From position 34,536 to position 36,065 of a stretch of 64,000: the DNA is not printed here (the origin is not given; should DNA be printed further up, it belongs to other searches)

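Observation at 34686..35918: Phage-borne NOX/ferric-reductase-like transmembrane flavohaemoprotein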

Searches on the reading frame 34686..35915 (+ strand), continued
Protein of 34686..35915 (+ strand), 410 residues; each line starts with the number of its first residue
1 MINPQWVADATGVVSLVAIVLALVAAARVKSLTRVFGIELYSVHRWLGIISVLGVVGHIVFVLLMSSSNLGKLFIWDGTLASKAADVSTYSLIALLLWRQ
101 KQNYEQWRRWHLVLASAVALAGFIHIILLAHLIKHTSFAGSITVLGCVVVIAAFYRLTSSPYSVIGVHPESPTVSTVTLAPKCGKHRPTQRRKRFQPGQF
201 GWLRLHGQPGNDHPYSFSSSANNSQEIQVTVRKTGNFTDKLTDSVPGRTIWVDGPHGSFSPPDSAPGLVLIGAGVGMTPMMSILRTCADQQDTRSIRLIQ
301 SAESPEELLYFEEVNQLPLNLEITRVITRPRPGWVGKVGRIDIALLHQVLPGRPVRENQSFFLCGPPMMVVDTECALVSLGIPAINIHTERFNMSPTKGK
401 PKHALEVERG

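Call 12: find_homologous_proteins(query=window:34686-35915:+)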
Query window:34686-35915:+ (410 aa): 164 proteins with E <= 0.001 among 8000 candidates; the best 120 are listed.
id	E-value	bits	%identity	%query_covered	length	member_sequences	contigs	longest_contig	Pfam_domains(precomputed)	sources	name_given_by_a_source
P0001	4.4e-275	930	100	100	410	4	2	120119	PF01794.26,PF00175.27,PF08030.18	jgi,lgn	jgi:predicted ferric reductase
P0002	6.6e-159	547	59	98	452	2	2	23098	PF01794.26,PF00175.27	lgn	-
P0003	4.6e-139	482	55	98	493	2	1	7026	PF01794.26,PF00175.27,PF08030.18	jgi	jgi:predicted ferric reductase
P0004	7.2e-137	475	54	99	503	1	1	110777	PF01794.26,PF00175.27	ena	-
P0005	1.8e-135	470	55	98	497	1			PF01794.26,PF00175.27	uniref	uniref:ferredoxin reductase family protein n=1 Tax=Pseudonocardia sp. CA-138482 TaxID=3240023 RepID=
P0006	6.9e-135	468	54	98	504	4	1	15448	PF01794.26,PF00175.27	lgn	-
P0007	1.7e-134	467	55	97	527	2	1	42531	PF01794.26,PF00175.27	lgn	-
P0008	4.7e-131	456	54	96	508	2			PF01794.26,PF00175.27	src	-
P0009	7.9e-131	455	55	95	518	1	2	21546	PF01794.26,PF00175.27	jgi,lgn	jgi:predicted ferric reductase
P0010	1.2e-128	448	51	97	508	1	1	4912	PF01794.26,PF00175.27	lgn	-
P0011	1.2e-124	434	50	96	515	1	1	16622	PF01794.26,PF00175.27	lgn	-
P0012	3.3e-108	380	47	91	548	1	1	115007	PF01794.26,PF00175.27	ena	-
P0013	1.2e-71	260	38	94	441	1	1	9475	PF01794.26,PF08022.19,PF00175.27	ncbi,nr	ncbi:MAG TPA: ferric reductase-like transmembrane domain-containing protein [Pseudonocardia sp.]|nr:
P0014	2.6e-69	252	37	96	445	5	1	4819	PF01794.26,PF08022.19,PF00175.27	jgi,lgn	jgi:3-phenylpropionate/trans-cinnamate dioxygenase ferredoxin reductase subunit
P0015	4.7e-69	251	40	94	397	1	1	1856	PF01794.26,PF08022.19,PF00175.27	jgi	jgi:predicted ferric reductase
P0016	6.7e-69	251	38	96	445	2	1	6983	PF01794.26,PF08022.19,PF00175.27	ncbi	-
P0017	1.1e-68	250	37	91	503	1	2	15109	PF01794.26,PF08022.19,PF00175.27,PF08030.18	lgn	-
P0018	5.3e-68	248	38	96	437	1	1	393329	PF01794.26,PF08022.19,PF00175.27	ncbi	-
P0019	9.0e-67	244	38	90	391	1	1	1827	PF01794.26,PF08022.19,PF00175.27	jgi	jgi:predicted ferric reductase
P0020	3.6e-66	242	37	91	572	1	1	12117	PF01794.26,PF08022.19,PF00175.27,PF08030.18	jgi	jgi:predicted ferric reductase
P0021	8.2e-66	241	38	94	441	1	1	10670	PF01794.26,PF08022.19,PF00175.27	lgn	-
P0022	1.1e-65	240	36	93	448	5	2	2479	PF01794.26,PF00175.27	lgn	-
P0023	2.8e-65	239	39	94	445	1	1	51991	PF01794.26,PF08022.19,PF00175.27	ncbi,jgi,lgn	jgi:3-phenylpropionate/trans-cinnamate dioxygenase ferredoxin reductase subunit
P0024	7.8e-64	234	37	95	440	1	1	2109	PF01794.26,PF08022.19,PF00175.27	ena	-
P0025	3.9e-63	232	37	96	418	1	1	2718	PF01794.26,PF00175.27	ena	-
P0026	1.6e-62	230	36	96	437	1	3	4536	PF01794.26,PF08022.19,PF00175.27,PF08030.18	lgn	-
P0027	2.8e-62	229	36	96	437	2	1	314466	PF01794.26,PF08022.19,PF00175.27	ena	-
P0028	9.8e-61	224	35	94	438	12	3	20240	PF01794.26,PF08022.19,PF00175.27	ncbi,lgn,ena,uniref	ncbi:ferredoxin reductase family protein [Oryzihumus sp.]|uniref:ferredoxin reductase family protein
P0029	1.3e-60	224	37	86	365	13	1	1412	PF01794.26,PF08022.19,PF00175.27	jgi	jgi:3-phenylpropionate/trans-cinnamate dioxygenase ferredoxin reductase subunit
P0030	3.0e-60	222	40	76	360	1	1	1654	PF01794.26,PF08022.19,PF00175.27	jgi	jgi:predicted ferric reductase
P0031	6.8e-59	218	36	95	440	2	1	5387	PF01794.26,PF00175.27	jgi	jgi:predicted ferric reductase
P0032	2.3e-58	216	35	94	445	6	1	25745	PF01794.26,PF08022.19,PF00175.27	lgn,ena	-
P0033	6.2e-57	211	35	93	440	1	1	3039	PF01794.26,PF00175.27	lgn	-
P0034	1.2e-56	211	35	96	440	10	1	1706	PF01794.26,PF00175.27,PF08030.18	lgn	-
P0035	2.3e-56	210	35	94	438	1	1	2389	PF01794.26,PF08022.19,PF00175.27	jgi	jgi:predicted ferric reductase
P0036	8.2e-56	208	35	95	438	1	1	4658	PF01794.26,PF08022.19,PF00175.27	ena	-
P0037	1.4e-55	207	36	95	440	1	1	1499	PF01794.26,PF00175.27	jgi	jgi:predicted ferric reductase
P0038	1.4e-54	204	34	94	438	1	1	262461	PF01794.26,PF08022.19,PF00175.27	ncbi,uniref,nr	ncbi:ferredoxin reductase family protein [Nocardia jejuensis]|uniref:ferredoxin reductase family pro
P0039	2.8e-54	203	34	93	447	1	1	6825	PF01794.26,PF00175.27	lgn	-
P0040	7.5e-54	201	42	67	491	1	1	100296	PF08022.19,PF00175.27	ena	-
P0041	1.6e-53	200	36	90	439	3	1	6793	PF01794.26,PF00175.27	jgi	jgi:predicted ferric reductase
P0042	1.6e-53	200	34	94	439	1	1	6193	PF01794.26,PF08022.19,PF00175.27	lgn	-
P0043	3.2e-53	199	33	94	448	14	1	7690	PF01794.26,PF08022.19,PF00175.27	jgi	jgi:predicted ferric reductase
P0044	3.9e-53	199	34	94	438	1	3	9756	PF01794.26,PF08022.19,PF00175.27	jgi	jgi:predicted ferric reductase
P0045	6.1e-53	198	33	94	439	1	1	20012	PF01794.26,PF08022.19,PF00175.27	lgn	-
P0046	2.1e-52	197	33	94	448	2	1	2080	PF01794.26,PF08022.19,PF00175.27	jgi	jgi:predicted ferric reductase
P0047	3.8e-52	196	33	94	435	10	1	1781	PF01794.26,PF08022.19,PF00175.27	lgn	-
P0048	1.6e-51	194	33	94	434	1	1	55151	PF01794.26,PF08022.19,PF00175.27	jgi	jgi:predicted ferric reductase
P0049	1.8e-51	193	33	94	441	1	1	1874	PF01794.26,PF08022.19,PF00175.27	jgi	jgi:predicted ferric reductase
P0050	2.1e-51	193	33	94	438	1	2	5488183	PF01794.26,PF08022.19,PF00175.27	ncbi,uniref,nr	ncbi:oxidoreductase [Chania multitudinisentens RB-25]|uniref:Oxidoreductase n=1 Tax=Chania multitudi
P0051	3.1e-51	193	34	94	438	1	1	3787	PF01794.26,PF08022.19,PF00175.27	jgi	jgi:predicted ferric reductase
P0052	9.7e-51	191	33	94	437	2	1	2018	PF01794.26,PF00175.27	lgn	-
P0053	1.4e-50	191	33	94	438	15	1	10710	PF01794.26,PF08022.19,PF00175.27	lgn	-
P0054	1.4e-50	191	34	94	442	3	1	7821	PF01794.26,PF08022.19,PF00175.27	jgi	jgi:predicted ferric reductase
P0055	2.3e-50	190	33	94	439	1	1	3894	PF01794.26,PF08022.19,PF00175.27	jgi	jgi:predicted ferric reductase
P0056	5.5e-50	189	31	94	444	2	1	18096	PF01794.26,PF08022.19,PF00175.27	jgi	jgi:predicted ferric reductase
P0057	6.6e-50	188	32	94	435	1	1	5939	PF01794.26,PF08022.19,PF00175.27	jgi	jgi:predicted ferric reductase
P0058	8.4e-50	188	30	94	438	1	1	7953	PF01794.26,PF08022.19,PF00175.27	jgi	jgi:predicted ferric reductase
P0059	1.2e-49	188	33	94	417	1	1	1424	PF01794.26,PF08022.19,PF00175.27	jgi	jgi:predicted ferric reductase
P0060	1.2e-49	187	32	94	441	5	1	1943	PF01794.26,PF08022.19,PF00175.27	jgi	-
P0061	1.9e-49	187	34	94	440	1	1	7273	PF01794.26,PF08022.19,PF00175.27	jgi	jgi:predicted ferric reductase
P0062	2.1e-49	187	34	94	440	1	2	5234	PF01794.26,PF08022.19,PF00175.27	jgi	jgi:predicted ferric reductase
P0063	2.7e-49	186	37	58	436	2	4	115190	PF01794.26,PF08022.19,PF00175.27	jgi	jgi:predicted ferric reductase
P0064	3.4e-49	186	33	94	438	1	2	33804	PF01794.26,PF08022.19,PF00175.27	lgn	-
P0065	3.8e-49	186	33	94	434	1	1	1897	PF01794.26,PF08022.19,PF00175.27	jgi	jgi:predicted ferric reductase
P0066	4.0e-49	186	34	94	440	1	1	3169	PF01794.26,PF08022.19,PF00175.27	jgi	jgi:predicted ferric reductase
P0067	4.5e-49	186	32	94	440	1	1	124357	PF01794.26,PF08022.19,PF00175.27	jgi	jgi:predicted ferric reductase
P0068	5.7e-49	185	32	94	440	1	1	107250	PF01794.26,PF08022.19,PF00175.27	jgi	jgi:predicted ferric reductase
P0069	5.8e-49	185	33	94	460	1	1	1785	PF01794.26,PF08022.19,PF00175.27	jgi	jgi:predicted ferric reductase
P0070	7.7e-49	185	33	94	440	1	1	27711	PF01794.26,PF08022.19,PF00175.27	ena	-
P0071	8.7e-49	185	32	94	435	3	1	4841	PF01794.26,PF08022.19,PF00175.27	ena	-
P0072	9.4e-49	185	32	94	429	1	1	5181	PF01794.26,PF08022.19,PF00175.27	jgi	jgi:predicted ferric reductase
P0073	1.2e-48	184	33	94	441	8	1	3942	PF01794.26,PF08022.19,PF00175.27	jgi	-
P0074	1.2e-48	184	31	95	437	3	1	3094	PF01794.26,PF08022.19,PF00175.27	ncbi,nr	ncbi:MAG TPA: ferric reductase-like transmembrane domain-containing protein [Rubrivivax sp.]|nr:ferr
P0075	1.3e-48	184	34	94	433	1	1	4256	PF01794.26,PF08022.19,PF00175.27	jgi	-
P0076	1.4e-48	184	33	94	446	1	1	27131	PF01794.26,PF08022.19,PF00175.27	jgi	jgi:predicted ferric reductase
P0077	1.6e-48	184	31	94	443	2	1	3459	PF01794.26,PF00175.27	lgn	-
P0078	1.7e-48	184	32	94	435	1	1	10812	PF01794.26,PF08022.19,PF00175.27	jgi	jgi:predicted ferric reductase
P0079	2.0e-48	183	34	94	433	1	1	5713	PF01794.26,PF08022.19,PF00175.27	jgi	-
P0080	2.1e-48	183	32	94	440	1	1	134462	PF01794.26,PF08022.19,PF00175.27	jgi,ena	-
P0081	2.4e-48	183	32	94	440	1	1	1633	PF01794.26,PF08022.19,PF00175.27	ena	-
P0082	3.0e-48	183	34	94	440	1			PF01794.26,PF08022.19,PF00175.27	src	-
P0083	3.1e-48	183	32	96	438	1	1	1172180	PF01794.26,PF00175.27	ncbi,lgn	ncbi:MAG: ferric reductase-like transmembrane domain-containing protein [Syntrophotaleaceae bacteriu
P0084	4.3e-48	182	33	94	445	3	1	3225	PF01794.26,PF00175.27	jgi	jgi:predicted ferric reductase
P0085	4.8e-48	182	33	94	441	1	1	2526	PF01794.26,PF00175.27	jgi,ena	jgi:predicted ferric reductase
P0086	4.9e-48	182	32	94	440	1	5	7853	PF01794.26,PF08022.19,PF00175.27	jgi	jgi:predicted ferric reductase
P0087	4.9e-48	182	32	94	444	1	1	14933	PF01794.26,PF08022.19,PF00175.27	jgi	jgi:predicted ferric reductase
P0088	6.5e-48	182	33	90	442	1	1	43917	PF01794.26,PF00175.27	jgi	jgi:predicted ferric reductase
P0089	7.8e-48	182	33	94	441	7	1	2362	PF01794.26,PF00175.27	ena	-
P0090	8.3e-48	181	33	94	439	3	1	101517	PF01794.26,PF08022.19,PF00175.27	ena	-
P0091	1.9e-47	180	33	94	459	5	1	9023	PF01794.26,PF00175.27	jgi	jgi:predicted ferric reductase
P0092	2.0e-47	180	31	94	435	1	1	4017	PF01794.26,PF08022.19,PF00175.27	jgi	jgi:predicted ferric reductase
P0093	2.2e-47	180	32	94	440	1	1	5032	PF01794.26,PF08022.19,PF00175.27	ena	-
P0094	2.4e-47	180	32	94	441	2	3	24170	PF01794.26,PF00175.27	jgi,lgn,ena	jgi:predicted ferric reductase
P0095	2.4e-47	180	33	94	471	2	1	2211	PF01794.26,PF00175.27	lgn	-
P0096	5.2e-47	179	32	94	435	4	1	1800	PF01794.26,PF08022.19,PF00175.27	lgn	-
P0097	6.1e-47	179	33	94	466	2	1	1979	PF01794.26,PF08022.19,PF00175.27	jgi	jgi:predicted ferric reductase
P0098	6.3e-47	179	32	94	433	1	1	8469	PF01794.26,PF08022.19,PF00175.27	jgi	jgi:predicted ferric reductase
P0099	7.2e-47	178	32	92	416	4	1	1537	PF01794.26,PF08022.19,PF00175.27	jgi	-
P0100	1.6e-46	177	31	94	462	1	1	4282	PF01794.26,PF08022.19,PF00175.27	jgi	jgi:predicted ferric reductase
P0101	2.2e-46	177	33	93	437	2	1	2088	PF01794.26,PF00175.27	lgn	-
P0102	2.5e-46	177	33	94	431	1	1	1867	PF01794.26,PF00175.27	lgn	-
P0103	2.7e-46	176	34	95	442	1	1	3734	PF01794.26,PF00175.27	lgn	-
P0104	3.3e-46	176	32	94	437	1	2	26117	PF01794.26,PF08022.19,PF00175.27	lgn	-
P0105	4.0e-46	176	33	95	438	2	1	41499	PF01794.26,PF08022.19,PF00175.27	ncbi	-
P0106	4.3e-46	176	33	94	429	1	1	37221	PF01794.26,PF00175.27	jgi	jgi:predicted ferric reductase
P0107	5.1e-46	176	34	90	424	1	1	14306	PF01794.26,PF08022.19,PF00175.27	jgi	jgi:predicted ferric reductase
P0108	5.8e-46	175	30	95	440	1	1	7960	PF01794.26,PF08022.19,PF00175.27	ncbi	-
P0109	6.6e-46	175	32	94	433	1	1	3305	PF01794.26,PF08022.19,PF00175.27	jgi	jgi:predicted ferric reductase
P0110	8.5e-46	175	32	94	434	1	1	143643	PF01794.26,PF08022.19,PF00175.27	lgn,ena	-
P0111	1.1e-45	174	31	94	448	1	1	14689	PF01794.26,PF00175.27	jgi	-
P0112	1.5e-45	174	34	94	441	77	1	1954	PF01794.26,PF08022.19,PF00175.27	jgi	jgi:predicted ferric reductase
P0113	1.6e-45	174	34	93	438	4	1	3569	PF01794.26,PF08022.19,PF00175.27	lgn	-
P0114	1.7e-45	174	33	94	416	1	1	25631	PF01794.26,PF08022.19,PF00175.27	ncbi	-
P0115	4.9e-45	172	32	93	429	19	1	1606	PF01794.26,PF00175.27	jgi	jgi:predicted ferric reductase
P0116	7.4e-45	172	30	94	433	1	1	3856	PF01794.26,PF08022.19,PF00175.27,PF08030.18,PF00970.31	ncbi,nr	ncbi:MAG: ferric reductase-like transmembrane domain-containing protein [Anaerolineae bacterium]|nr:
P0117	1.0e-44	171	31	93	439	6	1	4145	PF01794.26,PF08022.19,PF00175.27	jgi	jgi:predicted ferric reductase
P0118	1.1e-44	171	34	76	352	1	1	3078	PF08022.19,PF00175.27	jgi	jgi:predicted ferric reductase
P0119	1.5e-44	171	32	94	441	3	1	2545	PF01794.26,PF00175.27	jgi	-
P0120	1.6e-44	171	32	94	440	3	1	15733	PF01794.26,PF08022.19,PF00175.27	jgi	jgi:predicted ferric reductase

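Call 13: find_related_loci(query=window:34686-35915:+, collection=viral_contigs, flank=10000)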
Query window:34686-35915:+ (410 aa) in viral_contigs; peptide patterns used: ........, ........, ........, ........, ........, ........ (x = any residue, [..] = any of these).
2 stretches matched a pattern, but none encodes a relative of the query by tblastn (E <= 1e-3).

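Call 16: find_encoding_contigs(protein=P0001, flank=10000, max_places=4)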
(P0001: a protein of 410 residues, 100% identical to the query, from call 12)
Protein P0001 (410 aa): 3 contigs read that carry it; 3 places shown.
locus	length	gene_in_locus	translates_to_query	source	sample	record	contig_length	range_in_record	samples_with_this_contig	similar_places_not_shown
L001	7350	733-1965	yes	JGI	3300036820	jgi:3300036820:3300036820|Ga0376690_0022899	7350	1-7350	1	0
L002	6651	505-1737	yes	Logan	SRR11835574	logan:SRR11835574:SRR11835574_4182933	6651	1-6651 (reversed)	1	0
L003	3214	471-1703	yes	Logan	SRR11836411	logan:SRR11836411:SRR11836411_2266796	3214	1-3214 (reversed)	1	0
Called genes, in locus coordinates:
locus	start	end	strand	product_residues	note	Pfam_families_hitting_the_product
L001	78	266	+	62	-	-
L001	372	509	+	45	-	-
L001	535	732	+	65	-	-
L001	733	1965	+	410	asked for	PF01794:Ferric_reduct (weak), PF00175:NAD_binding_1, PF08030:NAD_binding_6 (faint)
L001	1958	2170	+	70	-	-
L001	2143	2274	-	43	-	-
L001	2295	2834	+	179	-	-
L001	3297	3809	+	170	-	-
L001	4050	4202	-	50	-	-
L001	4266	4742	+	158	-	-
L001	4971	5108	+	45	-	-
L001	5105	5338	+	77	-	-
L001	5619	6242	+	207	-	PF03237:Terminase_6N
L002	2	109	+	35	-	?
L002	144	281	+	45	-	-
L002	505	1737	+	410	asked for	PF01794:Ferric_reduct (weak), PF00175:NAD_binding_1, PF08030:NAD_binding_6 (faint)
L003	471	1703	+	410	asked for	PF01794:Ferric_reduct (weak), PF00175:NAD_binding_1, PF08030:NAD_binding_6 (faint)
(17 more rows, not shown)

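Call 17: find_encoding_contigs(protein=P0004, flank=10000, max_places=3)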
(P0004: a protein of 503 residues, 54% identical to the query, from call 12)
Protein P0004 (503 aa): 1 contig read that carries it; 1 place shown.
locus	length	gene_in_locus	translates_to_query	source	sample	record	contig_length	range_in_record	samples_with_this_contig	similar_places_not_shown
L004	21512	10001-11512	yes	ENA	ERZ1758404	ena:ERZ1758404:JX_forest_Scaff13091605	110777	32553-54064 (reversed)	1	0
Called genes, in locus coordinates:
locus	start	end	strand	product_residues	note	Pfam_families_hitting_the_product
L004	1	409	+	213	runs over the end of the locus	-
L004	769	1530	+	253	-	-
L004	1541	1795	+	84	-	-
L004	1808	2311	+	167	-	-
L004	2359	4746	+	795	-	-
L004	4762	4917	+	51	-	-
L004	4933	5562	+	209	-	-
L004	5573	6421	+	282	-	PF13313:DUF4082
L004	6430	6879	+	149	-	-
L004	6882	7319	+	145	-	-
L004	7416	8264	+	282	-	PF07463:NUMOD4, PF13392:HNH_3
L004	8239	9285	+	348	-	PF01183:Glyco_hydro_25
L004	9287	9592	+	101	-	-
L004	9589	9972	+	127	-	-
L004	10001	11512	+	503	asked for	PF01794:Ferric_reduct, PF00175:NAD_binding_1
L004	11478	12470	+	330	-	-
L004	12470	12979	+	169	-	PF01476:LysM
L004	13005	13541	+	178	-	-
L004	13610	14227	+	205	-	PF04203:Sortase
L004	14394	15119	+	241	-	PF07463:NUMOD4, PF13392:HNH_3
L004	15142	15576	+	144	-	-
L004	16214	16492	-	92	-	-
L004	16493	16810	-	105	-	PF12728:HTH_17, PF00376:MerR (faint)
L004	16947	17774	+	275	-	PF04307:YdjM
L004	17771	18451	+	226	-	PF10935:DUF2637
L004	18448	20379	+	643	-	-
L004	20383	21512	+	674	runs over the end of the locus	-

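Call 18: find_encoding_contigs(protein=P0012, flank=10000, max_places=3)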
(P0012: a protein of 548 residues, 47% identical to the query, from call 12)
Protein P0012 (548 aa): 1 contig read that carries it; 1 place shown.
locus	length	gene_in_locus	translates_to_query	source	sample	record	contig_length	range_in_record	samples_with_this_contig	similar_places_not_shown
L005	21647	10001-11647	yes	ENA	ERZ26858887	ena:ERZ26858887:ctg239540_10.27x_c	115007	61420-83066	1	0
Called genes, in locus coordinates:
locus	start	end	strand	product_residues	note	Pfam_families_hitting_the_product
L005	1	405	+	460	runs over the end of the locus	PF13550:Phage-tail_3 (weak)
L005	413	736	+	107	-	-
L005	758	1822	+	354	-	-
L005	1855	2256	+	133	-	-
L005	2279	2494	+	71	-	-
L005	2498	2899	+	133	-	PF23140:Gp80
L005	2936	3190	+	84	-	-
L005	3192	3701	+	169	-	-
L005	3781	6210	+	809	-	-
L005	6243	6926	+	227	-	-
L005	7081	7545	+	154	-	-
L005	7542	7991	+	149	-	-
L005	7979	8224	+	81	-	-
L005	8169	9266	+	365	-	PF01183:Glyco_hydro_25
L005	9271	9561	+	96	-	-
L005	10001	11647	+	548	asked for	PF01794:Ferric_reduct, PF00175:NAD_binding_1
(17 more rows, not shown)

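Call 19: find_encoding_contigs(protein=P0002, flank=10000, max_places=3)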
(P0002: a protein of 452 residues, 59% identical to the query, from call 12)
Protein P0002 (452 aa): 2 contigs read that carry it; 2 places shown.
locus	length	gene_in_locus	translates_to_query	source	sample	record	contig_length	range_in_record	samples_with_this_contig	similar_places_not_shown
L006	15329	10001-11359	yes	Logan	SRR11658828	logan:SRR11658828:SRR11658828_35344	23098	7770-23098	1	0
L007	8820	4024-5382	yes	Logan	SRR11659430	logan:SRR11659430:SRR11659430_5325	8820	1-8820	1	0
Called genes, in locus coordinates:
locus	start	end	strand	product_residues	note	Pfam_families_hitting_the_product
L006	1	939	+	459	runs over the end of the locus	-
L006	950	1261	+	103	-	-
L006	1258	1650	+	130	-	-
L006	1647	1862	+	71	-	-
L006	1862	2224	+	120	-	-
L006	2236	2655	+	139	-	PF23140:Gp80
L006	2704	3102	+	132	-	-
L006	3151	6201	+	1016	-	-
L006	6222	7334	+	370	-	-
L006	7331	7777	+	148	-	-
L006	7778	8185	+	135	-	-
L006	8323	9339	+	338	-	PF01183:Glyco_hydro_25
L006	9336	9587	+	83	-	-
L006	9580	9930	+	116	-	-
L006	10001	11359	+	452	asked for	PF01794:Ferric_reduct, PF00175:NAD_binding_1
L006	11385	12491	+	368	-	-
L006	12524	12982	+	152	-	PF01476:LysM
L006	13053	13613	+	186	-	-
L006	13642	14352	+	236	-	PF04203:Sortase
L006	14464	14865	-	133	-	-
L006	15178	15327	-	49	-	?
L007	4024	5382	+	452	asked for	PF01794:Ferric_reduct, PF00175:NAD_binding_1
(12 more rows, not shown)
